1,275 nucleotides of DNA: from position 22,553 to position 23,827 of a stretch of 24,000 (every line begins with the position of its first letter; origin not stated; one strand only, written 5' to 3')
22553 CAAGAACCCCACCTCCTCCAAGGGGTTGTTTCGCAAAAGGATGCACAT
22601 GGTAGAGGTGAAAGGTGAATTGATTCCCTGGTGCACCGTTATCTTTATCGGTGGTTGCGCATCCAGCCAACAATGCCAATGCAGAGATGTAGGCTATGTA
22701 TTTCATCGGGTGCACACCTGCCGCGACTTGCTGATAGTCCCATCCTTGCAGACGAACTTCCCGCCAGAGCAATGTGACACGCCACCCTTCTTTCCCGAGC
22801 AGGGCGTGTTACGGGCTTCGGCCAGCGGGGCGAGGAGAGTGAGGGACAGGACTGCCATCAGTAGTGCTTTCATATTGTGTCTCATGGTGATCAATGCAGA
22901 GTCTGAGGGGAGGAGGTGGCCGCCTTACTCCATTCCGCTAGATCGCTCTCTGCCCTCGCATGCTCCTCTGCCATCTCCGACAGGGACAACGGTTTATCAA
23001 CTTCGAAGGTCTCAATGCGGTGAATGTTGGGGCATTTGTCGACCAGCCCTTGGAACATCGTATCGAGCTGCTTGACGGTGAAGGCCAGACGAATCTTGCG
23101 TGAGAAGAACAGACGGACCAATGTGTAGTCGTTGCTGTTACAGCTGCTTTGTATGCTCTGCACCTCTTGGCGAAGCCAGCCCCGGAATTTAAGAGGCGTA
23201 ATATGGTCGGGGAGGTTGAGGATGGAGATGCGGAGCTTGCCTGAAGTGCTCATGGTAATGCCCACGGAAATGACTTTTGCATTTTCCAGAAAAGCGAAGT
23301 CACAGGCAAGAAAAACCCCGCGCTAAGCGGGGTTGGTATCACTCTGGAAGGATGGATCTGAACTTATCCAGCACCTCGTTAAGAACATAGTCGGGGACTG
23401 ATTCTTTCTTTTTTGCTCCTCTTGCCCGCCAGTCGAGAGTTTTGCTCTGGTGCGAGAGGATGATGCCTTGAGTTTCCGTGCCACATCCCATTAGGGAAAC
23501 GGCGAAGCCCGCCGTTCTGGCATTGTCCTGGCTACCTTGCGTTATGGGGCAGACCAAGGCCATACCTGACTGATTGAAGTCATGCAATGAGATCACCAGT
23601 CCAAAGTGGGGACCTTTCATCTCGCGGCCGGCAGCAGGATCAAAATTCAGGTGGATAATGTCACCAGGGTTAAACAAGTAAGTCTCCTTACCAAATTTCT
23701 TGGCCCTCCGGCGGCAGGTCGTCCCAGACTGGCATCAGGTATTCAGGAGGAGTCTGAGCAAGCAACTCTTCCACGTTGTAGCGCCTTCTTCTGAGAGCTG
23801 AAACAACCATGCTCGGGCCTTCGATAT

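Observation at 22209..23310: Autonomous three-gene envelope cassette (120-aa cytoplasmic protein, cationic 4-Cys secreted peptide, lipoprotein) embedded in the tail operon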

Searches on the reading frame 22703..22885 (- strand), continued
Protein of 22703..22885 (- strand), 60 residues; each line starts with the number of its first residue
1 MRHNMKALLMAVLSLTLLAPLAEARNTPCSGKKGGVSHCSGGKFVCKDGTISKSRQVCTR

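Call 88: search_protein_families(library=pfam, proteins=[L023:1977-3455:+, L023:3467-3820:+, L018:4184-4885:+, L019:938-1357:+, L156:310-1176:+, L099:5162-6031:+, L125:5143-5931:+, L178:5316-6539:+, L146:5186-5506:+, L172:5180-5677:+], max_evalue=0.01)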
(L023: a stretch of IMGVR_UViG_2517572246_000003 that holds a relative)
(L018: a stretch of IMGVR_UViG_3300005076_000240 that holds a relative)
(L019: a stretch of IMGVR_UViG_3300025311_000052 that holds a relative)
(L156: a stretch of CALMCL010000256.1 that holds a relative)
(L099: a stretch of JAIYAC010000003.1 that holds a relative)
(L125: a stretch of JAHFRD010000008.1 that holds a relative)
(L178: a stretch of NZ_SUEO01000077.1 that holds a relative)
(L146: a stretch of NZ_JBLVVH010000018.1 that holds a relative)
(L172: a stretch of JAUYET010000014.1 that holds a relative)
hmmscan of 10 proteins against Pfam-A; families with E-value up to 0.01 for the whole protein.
L023:1977-3455:+ (492 aa): 3 families
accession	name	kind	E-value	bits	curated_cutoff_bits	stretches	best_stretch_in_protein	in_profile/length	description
PF04984.19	Phage_sheath_1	-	1.8e-11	44.6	31.4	1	211-369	2-167/168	Phage tail sheath protein subtilisin-like domain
PF17481.7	Phage_sheath_domII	-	6e-09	36.7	31.4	1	104-201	2-97/98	Phage tail sheath protein beta-sandwich domain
PF17482.7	Phage_sheath_1C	-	1.2e-06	29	26.9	1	380-489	3-102/104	Phage tail sheath C-terminal domain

L023:3467-3820:+ (117 aa): 1 family
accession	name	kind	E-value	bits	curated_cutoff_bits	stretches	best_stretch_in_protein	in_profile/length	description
PF10618.14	Tail_tube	-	4.7e-23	81.7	23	1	1-113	1-114/117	Phage tail tube protein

L018:4184-4885:+ (234 aa): 0 families

L019:938-1357:+ (139 aa): 0 families

L156:310-1176:+ (288 aa): 1 family
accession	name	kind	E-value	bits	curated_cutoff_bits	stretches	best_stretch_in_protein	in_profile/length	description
PF07467.17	BLIP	-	0.0057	17.7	26.7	0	220-286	3-67/123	Beta-lactamase inhibitor (BLIP)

L099:5162-6031:+ (289 aa): 0 families

L125:5143-5931:+ (262 aa): 0 families

L178:5316-6539:+ (407 aa): 7 families
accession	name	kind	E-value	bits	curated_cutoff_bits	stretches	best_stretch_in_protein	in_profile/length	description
PF13365.12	Trypsin_2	-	6.3e-24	85.8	27.6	1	39-168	1-144/144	Trypsin-like peptidase domain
PF00024.32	PAN_1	-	1e-15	57.7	21.4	2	264-318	3-57/76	PAN domain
PF14295.12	PAN_4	-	1.9e-15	57.1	27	2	271-313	2-51/51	PAN domain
PF00089.32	Trypsin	-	3.7e-09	37.2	20.6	1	40-179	28-204/220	Trypsin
PF08276.17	PAN_2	-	1.3e-06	28.9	21.1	1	277-313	21-60/67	PAN-like domain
PF05579.19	Peptidase_S32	-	0.0013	18.5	24.7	0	36-173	113-229/297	Equine arteritis virus serine endopeptidase S32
PF10459.15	Peptidase_S46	-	0.0081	15.3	22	0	149-169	630-650/698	Peptidase S46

L146:5186-5506:+ (106 aa): 1 family
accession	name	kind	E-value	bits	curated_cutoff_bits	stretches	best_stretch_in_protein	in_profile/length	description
PF14020.11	DUF4236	-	8.1e-20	71.5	27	1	3-57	1-55/55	Protein of unknown function (DUF4236)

L172:5180-5677:+ (165 aa): 0 families

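Call 93: search_dna_similar(query=window:22703-22873:-, collection=plasmids, mode=protein, max_evalue=0.001, max_rows=30, rows=spread)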
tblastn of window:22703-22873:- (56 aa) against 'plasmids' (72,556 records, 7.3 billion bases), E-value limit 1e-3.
Records with a match: 57; places in all: 61; records where one place covers at least 80% of the query: 0.
Best place of each record, by identity: 60-80% 38; <60% 19.
By first word of the organism name: Acinetobacter 29; Rhizobium 17; Escherichia 6; Psychrobacter 1; Citrobacter 1; Ensifer 1; Sinorhizobium 1; Variovorax 1.
By predicted mobility (MOB-suite, as given by PLSDB): mobilizable 23; non-mobilizable 20; conjugative 14.
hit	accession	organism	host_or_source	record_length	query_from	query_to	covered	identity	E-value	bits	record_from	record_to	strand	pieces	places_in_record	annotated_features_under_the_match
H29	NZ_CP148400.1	Escherichia coli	Homo sapiens,single cell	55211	21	56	64%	78.4%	5e-10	59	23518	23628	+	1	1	hypothetical protein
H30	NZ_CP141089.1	Escherichia coli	Homo sapiens,Infected Human Urine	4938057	21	56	64%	78.4%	5e-10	59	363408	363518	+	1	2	none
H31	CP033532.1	Acinetobacter pittii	Homo sapiens,Bacterial culture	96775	24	56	59%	72.7%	1e-8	55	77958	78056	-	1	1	hypothetical protein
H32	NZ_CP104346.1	Acinetobacter baumannii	Homo sapiens,Wound/Abscess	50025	24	56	59%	72.7%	2e-8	55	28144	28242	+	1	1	hypothetical protein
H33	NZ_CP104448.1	Acinetobacter baumannii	Homo sapiens,sputum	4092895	24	56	59%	72.7%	2e-8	55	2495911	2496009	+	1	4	none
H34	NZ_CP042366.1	Acinetobacter pittii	Homo sapiens,Whole organism,clinical ...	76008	24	56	59%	72.7%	2e-8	54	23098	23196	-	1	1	hypothetical protein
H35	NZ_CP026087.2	Acinetobacter pittii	Homo sapiens,Pure Culture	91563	24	56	59%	72.7%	2e-8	54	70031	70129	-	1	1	hypothetical protein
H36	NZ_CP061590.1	Acinetobacter seifertii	Homo sapiens,blood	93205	24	56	59%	72.7%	2e-8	54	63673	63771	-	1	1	hypothetical protein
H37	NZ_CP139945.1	Acinetobacter pittii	Homo sapiens,cell culture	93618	24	56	59%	72.7%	2e-8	54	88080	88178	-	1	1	hypothetical protein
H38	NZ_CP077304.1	Acinetobacter pittii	-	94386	24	56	59%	72.7%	2e-8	54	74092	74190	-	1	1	hypothetical protein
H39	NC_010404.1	Acinetobacter baumannii AYE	-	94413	24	56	59%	72.7%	2e-8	54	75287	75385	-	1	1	hypothetical protein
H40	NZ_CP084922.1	Acinetobacter pittii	Groundwater from ...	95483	24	56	59%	72.7%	2e-8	54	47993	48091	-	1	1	hypothetical protein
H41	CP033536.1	Acinetobacter pittii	Homo sapiens,Bacterial culture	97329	24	56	59%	72.7%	2e-8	54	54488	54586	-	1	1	hypothetical protein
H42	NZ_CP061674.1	Acinetobacter seifertii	Homo sapiens,blood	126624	24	56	59%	72.7%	2e-8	54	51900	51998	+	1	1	hypothetical protein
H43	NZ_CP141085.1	Escherichia coli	Homo sapiens,Infected Human Urine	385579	24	56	59%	67.6%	1e-6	49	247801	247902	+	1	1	hypothetical protein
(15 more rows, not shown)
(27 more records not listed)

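Call 98: get_annotated_region(hit=H39, flank=2500)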
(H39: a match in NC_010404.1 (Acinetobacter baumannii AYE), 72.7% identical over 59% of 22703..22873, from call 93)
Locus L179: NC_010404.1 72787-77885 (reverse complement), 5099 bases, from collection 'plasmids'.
description: Acinetobacter baumannii AYE plasmid p3ABAYE, complete sequence
organism: Acinetobacter baumannii AYE (NCBI taxid 509173)
taxonomy: Bacteria; Pseudomonadota; Gammaproteobacteria; Moraxellales; Moraxellaceae; Acinetobacter; Acinetobacter baumannii; Acinetobacter baumannii AYE
host: -; source: -; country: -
typing (MOB-suite, as given by PLSDB): mobilizable; replicon rep_cluster_639; relaxase MOBP
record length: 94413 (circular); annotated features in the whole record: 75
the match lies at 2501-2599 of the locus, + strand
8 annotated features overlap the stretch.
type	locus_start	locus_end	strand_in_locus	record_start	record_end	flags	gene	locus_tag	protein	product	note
CDS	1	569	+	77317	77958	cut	-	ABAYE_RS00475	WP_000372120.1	putative metallopeptidase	-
CDS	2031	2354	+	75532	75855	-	-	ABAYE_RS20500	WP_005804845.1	hypothetical protein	-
CDS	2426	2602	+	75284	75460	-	-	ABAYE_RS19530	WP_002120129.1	hypothetical protein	-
CDS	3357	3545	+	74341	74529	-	-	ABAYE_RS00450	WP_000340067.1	hypothetical protein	-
CDS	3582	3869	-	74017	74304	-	-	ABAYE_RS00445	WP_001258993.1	helix-turn-helix transcriptional regulator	-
CDS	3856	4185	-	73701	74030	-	-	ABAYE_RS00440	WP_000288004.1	type II toxin-antitoxin system RelE/ParE family toxin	-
CDS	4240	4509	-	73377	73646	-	-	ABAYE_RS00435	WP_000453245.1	transcriptional regulator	-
CDS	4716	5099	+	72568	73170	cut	-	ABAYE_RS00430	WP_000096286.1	BRO family protein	-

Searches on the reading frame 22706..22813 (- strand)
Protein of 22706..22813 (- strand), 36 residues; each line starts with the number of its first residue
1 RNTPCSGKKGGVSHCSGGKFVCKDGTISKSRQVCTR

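Call 77: search_solved_structures(query=A6, max_evalue=10, show_alignments=2)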
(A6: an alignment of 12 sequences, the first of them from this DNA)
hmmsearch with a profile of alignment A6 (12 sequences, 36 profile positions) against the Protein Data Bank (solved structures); distinct sequences matched with E-value up to 10: 4.
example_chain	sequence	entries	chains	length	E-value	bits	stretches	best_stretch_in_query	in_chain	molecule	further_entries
7muc_AN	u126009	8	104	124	0.1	15.8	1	5-28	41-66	Neurogenic locus notch | Neurogenic locus notch protein homolog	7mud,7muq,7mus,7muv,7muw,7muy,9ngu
8ua8_R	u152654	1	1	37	0.11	15.8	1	15-34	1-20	Very low-density lipoprotein receptor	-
1lzg_A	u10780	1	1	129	0.25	14.6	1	17-35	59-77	HEN EGG WHITE LYSOZYME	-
1o5e_H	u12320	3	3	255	0.81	13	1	9-29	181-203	Serine protease hepsin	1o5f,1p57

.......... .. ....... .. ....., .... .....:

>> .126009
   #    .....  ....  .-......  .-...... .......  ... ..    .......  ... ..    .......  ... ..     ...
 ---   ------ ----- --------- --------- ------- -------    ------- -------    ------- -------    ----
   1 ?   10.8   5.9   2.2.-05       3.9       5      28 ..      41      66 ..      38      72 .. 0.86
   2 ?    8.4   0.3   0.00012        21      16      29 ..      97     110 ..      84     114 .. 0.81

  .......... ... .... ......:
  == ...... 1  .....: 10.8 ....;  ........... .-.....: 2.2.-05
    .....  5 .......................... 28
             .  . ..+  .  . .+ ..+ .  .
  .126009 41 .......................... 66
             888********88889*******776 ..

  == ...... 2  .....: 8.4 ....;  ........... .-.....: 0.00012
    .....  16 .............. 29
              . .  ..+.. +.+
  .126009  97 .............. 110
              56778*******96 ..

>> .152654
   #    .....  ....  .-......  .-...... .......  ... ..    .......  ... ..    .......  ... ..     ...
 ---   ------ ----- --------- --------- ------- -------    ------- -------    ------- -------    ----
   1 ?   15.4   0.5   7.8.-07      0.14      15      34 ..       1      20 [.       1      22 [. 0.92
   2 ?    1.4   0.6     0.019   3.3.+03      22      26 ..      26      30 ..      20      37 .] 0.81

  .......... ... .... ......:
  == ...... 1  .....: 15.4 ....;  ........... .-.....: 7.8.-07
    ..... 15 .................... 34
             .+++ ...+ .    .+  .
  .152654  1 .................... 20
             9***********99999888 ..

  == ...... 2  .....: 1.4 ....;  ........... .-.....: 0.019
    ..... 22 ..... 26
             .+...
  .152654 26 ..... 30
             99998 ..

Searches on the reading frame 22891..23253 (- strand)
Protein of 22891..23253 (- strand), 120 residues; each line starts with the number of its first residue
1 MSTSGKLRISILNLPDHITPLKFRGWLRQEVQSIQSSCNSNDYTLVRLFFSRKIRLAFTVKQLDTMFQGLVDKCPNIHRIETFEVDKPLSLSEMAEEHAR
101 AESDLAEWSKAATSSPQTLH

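Call 5: search_protein_families(library=pfam, proteins=[window:22891-23253:-], max_evalue=1)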
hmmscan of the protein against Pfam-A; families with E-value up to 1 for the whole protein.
window:22891-23253:- (120 aa): 1 family
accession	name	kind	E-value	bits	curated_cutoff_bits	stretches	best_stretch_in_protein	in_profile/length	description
PF13026.12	DUF3887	-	0.0037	18.4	31.8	1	32-85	2-55/91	Protein of unknown function (DUF3887)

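Call 6: search_protein_families(library=phrogs, proteins=[window:22891-23253:-], max_evalue=1)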
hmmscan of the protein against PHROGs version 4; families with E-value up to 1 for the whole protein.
window:22891-23253:- (120 aa): 1 family
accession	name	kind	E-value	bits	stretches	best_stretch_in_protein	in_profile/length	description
phrog_37401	-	unknown function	0.11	13.6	1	10-41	47-78/145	-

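Call 7: search_protein_families(library=ncbifam, proteins=[window:22891-23253:-], max_evalue=1)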
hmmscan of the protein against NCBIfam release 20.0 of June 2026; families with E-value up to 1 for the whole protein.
window:22891-23253:- (120 aa): 0 families

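Call 8: search_protein_families(library=padloc, proteins=[window:22891-23253:-], max_evalue=1)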
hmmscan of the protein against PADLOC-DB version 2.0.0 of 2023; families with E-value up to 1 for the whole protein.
window:22891-23253:- (120 aa): 0 families

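Call 13: find_homologous_proteins(query=window:22891-23253:-)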
Query window:22891-23253:- (120 aa): 1 proteins with E <= 0.001 among 4 candidates.
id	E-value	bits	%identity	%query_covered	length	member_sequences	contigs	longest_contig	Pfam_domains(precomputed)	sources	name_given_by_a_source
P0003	5.5e-73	260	100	100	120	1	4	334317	-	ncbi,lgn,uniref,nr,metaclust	ncbi:hypothetical protein [Pseudogulbenkiania ferrooxidans]|uniref:Uncharacterized protein n=1 Tax=P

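Call 16: find_encoding_contigs(protein=P0003, flank=10000)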
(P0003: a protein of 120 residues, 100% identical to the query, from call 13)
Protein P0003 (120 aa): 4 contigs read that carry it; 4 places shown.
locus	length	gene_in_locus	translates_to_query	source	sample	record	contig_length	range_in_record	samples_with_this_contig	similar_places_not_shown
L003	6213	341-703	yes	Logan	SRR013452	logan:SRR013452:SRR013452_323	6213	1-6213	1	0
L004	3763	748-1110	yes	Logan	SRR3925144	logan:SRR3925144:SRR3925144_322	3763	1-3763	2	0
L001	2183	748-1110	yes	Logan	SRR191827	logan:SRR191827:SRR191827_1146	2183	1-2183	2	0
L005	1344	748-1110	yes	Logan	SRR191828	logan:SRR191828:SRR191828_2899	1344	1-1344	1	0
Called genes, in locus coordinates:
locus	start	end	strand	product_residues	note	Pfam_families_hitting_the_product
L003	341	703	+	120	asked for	-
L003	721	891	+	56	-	PF27300:YdcA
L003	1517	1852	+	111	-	-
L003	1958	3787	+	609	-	PF10145:PhageMin_Tail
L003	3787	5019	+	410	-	PF07157:DNA_circ_N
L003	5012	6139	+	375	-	PF21683:GpP-like_1st, PF22255:Gp44-like_2nd, PF21929:GpP_4th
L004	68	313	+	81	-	PF04014:MazE_antitoxin (weak)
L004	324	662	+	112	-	PF02452:PemK_toxin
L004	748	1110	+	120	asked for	-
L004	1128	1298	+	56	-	PF27300:YdcA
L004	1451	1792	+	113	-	-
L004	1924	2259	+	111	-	-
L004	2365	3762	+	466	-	?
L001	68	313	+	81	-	PF04014:MazE_antitoxin (weak)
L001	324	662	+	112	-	PF02452:PemK_toxin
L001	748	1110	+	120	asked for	-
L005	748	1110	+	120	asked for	-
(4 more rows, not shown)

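Call 63: search_dna_similar(query=window:22891-23253:-, collection=phages, mode=protein, max_evalue=1)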
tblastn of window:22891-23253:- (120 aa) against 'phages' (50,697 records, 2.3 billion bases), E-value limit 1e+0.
No match.

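Call 64: search_dna_similar(query=window:22891-23253:-, collection=plasmids, mode=protein, max_evalue=1)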
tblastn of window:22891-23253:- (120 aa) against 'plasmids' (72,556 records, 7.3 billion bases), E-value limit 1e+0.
Records with a match: 1; places in all: 1; records where one place covers at least 80% of the query: 1.
Best place of each record, by identity: <60% 1.
By first word of the organism name: Pseudomonas 1.
By predicted mobility (MOB-suite, as given by PLSDB): non-mobilizable 1.
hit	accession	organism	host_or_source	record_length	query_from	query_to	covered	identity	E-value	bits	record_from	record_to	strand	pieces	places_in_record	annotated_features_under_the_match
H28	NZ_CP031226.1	Pseudomonas amygdali pv. lachrymans str. M301315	-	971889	7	104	82%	26.3%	4e-2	40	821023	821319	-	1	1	hypothetical protein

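Call 65: search_solved_structures(query=window:22891-23253:-, max_evalue=10)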
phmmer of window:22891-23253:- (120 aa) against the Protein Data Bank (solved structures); distinct sequences matched with E-value up to 10: 1.
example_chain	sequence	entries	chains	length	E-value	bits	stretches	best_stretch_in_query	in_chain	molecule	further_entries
8ax4_A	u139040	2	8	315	0.79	13.2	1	43-110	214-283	Nucleocapsid protein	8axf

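Call 66: get_annotated_region(hit=H28, flank=4000)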
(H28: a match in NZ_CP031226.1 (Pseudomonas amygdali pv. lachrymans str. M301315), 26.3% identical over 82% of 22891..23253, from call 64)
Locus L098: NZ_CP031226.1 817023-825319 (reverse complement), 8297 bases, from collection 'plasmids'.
description: Pseudomonas amygdali pv. lachrymans str. M301315 plasmid pMPPla107, complete sequence
organism: Pseudomonas amygdali pv. lachrymans str. M301315 (NCBI taxid 629260)
taxonomy: Bacteria; Pseudomonadota; Gammaproteobacteria; Pseudomonadales; Pseudomonadaceae; Pseudomonas; Pseudomonas amygdali; Pseudomonas amygdali pv. lachrymans str. M301315
host: -; source: -; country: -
typing (MOB-suite, as given by PLSDB): non-mobilizable; replicon rep_cluster_1322; mating-pair formation MPF_I
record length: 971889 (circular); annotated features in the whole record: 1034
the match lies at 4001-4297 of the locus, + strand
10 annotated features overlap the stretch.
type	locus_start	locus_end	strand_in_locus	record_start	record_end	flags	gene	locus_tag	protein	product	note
CDS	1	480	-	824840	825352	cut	-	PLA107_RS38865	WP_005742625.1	hypothetical protein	-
CDS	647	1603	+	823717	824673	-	-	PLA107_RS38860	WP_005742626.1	metallophosphoesterase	-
CDS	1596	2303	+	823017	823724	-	-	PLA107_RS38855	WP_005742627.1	Sir2 family NAD-dependent protein deacetylase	-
CDS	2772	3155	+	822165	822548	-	-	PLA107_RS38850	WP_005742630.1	hypothetical protein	-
CDS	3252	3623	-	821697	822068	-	-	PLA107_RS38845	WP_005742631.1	hypothetical protein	-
CDS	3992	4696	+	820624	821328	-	-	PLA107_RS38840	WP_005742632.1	hypothetical protein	-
CDS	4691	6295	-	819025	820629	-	-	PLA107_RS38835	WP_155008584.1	hypothetical protein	-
CDS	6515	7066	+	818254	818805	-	-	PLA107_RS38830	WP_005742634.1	hypothetical protein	-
CDS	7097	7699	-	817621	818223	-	-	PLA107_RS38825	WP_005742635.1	hypothetical protein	-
CDS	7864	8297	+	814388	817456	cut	-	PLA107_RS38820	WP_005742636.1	hypothetical protein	-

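Call 82: search_protein_families(library=pfam, proteins=[L098:3992-4696:+], max_evalue=0.1)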
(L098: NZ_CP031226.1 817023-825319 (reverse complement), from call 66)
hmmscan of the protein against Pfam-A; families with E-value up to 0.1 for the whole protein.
L098:3992-4696:+ (234 aa): 0 families

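Call 90: find_related_loci(query=window:22891-23253:-, collection=viral_contigs, flank=5000)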
Query window:22891-23253:- (120 aa) in viral_contigs; peptide patterns used: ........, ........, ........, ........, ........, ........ (x = any residue, [..] = any of these).
11 stretches matched a pattern, but none encodes a relative of the query by tblastn (E <= 1e-3).

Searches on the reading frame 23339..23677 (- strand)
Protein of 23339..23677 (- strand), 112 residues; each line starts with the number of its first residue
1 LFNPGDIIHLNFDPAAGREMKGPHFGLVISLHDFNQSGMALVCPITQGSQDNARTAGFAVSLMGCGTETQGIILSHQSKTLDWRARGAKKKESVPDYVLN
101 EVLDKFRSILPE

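Call 5: search_protein_families(library=pfam, proteins=[window:23339-23677:-], max_evalue=1)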
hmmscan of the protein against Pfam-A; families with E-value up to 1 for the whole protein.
window:23339-23677:- (112 aa): 1 family
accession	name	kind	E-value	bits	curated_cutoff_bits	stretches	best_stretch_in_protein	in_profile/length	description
PF02452.23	PemK_toxin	-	1e-19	71.2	23.1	1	4-110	2-109/109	PemK-like, MazF-like toxin of type II toxin-antitoxin system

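Call 6: search_protein_families(library=phrogs, proteins=[window:23339-23677:-], max_evalue=1)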
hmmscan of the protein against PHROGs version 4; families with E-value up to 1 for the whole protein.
window:23339-23677:- (112 aa): 3 families
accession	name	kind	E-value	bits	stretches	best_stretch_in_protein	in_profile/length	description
phrog_1936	-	moron, auxiliary metabolic gene and host takeover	1.7e-26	94.2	1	2-110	9-119/188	MazF-like growth inhibitor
phrog_1412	-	moron, auxiliary metabolic gene and host takeover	8.2e-06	26.7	1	2-53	59-110/237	antitoxin mazE-like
phrog_13411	-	moron, auxiliary metabolic gene and host takeover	0.27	12.7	1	2-49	3-49/144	MazF-like growth inhibitor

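Call 7: search_protein_families(library=ncbifam, proteins=[window:23339-23677:-], max_evalue=1)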
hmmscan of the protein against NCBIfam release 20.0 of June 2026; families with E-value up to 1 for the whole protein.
window:23339-23677:- (112 aa): 3 families
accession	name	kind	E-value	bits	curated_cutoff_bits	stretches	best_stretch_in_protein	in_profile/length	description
NF007320.0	PRK09812.1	equivalog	3.7e-30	104.4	129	1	2-110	7-115/116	type II toxin-antitoxin system ChpB family toxin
NF007386.0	PRK09907.1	equivalog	3.6e-19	68.8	120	1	4-109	9-109/111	endoribonuclease MazF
NF052489.1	TAtMazFAgrob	equivalog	4.8e-17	61.9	150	1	3-107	7-112/118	type II toxin-antitoxin system toxin MazF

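Call 8: search_protein_families(library=padloc, proteins=[window:23339-23677:-], max_evalue=1)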
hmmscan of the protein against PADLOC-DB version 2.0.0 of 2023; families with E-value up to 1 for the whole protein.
window:23339-23677:- (112 aa): 0 families
